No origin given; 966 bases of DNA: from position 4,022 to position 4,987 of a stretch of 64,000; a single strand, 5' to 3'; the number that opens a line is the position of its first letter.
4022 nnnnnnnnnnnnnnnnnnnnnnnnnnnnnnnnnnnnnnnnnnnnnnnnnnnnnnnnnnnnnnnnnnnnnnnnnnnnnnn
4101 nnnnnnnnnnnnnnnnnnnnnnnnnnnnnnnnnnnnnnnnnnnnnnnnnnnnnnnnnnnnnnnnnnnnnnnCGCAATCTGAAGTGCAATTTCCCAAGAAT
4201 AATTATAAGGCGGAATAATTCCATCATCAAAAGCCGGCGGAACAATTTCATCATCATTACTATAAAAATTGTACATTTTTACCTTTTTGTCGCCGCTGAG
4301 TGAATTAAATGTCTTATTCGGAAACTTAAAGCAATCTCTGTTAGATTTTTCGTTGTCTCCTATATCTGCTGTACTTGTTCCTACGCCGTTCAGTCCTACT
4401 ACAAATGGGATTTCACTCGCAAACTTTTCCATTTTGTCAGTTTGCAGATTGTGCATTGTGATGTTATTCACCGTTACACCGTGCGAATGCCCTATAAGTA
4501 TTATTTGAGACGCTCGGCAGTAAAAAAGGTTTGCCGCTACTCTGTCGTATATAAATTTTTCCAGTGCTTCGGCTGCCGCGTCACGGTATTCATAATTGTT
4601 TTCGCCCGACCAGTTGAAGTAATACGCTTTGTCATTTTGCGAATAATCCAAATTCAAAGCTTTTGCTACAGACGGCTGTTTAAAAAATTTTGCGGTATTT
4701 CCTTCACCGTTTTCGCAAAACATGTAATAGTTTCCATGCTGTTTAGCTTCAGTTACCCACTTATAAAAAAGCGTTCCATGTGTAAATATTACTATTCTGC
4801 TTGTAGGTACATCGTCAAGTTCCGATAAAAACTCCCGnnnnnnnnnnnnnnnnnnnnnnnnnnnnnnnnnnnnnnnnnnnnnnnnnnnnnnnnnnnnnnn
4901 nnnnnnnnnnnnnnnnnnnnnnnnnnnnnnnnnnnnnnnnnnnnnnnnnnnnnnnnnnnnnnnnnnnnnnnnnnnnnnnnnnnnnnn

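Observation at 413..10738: Operon 1: eight tightly coupled minus-strand genes from a single promoter (GKW lipoprotein, TolC-like protein, lipoprotein, giant hydrolase lipoprotein, four membrane paralogs)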

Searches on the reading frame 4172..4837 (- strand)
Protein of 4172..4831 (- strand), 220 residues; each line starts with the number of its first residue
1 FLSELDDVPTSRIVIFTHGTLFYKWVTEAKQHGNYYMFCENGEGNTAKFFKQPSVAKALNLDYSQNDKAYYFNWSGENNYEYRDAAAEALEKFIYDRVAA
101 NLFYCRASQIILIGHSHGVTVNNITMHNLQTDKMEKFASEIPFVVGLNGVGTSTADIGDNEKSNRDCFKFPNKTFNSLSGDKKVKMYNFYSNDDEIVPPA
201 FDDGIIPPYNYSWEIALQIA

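Call 37: search_protein_families(library=pfam, proteins=[window:4172-4831:-], max_evalue=10)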
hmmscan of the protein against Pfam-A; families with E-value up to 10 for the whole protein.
seq(220 aa): 2 families
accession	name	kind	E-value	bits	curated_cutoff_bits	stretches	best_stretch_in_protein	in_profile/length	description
PF01083.28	Cutinase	-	0.067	13.6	25.9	1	56-143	27-114/173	Cutinase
PF02230.22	Abhydrolase_2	-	0.16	12.2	23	1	84-130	84-127/217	Phospholipase/Carboxylesterase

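Call 84: search_solved_structures(query=A6, max_evalue=10, show_alignments=2)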
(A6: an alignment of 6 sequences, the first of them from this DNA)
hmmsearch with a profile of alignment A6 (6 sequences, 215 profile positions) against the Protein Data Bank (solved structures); distinct sequences matched with E-value up to 10: 1.
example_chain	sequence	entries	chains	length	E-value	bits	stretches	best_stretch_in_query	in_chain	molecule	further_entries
3cka_A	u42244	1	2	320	0.042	16.7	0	20-48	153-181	Outer surface protein A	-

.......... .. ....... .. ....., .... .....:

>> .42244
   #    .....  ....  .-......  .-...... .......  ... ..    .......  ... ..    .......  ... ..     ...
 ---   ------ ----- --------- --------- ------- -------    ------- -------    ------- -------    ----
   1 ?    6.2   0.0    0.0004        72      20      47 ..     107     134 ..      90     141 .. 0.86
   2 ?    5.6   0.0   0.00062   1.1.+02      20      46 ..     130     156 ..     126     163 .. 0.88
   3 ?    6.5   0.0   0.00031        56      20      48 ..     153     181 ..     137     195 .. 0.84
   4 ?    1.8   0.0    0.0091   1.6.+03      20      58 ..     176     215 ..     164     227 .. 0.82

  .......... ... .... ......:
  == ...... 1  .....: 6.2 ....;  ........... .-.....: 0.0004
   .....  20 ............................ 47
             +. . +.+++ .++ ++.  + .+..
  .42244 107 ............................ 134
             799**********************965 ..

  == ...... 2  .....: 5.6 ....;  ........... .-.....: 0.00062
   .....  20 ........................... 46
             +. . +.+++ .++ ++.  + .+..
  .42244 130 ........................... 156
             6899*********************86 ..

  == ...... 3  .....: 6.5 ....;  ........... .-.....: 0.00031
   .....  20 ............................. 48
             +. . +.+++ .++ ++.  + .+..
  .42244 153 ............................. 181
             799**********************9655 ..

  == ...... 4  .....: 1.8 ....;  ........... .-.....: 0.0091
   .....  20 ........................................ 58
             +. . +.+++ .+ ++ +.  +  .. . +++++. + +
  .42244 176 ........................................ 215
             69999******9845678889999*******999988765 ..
